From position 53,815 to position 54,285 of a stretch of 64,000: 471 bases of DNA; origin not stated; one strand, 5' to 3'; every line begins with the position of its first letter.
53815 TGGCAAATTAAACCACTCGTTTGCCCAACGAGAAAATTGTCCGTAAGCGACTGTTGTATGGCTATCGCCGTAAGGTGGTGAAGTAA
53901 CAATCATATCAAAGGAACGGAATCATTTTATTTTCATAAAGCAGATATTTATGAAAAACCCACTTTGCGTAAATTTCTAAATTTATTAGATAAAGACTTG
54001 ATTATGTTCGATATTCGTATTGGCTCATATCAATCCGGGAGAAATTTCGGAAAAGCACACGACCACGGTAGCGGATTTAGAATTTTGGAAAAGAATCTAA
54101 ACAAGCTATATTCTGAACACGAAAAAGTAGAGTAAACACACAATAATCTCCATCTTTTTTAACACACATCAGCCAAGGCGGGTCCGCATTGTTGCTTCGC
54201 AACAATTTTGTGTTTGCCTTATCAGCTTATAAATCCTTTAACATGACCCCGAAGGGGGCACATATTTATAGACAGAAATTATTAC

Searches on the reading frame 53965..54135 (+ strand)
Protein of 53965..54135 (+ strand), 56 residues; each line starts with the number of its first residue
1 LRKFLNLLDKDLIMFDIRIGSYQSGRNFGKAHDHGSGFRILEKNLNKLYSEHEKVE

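Call 8: search_protein_families(library=pfam, proteins=[window:53965-54135:+])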
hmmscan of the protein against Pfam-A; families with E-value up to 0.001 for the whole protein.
window:53965-54135:+ (56 aa): 1 family
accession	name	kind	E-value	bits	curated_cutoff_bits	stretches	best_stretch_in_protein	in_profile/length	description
PF15515.12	MvaI_BcnI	-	3.1e-10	40.9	25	1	1-49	181-227/227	MvaI/BcnI restriction endonuclease family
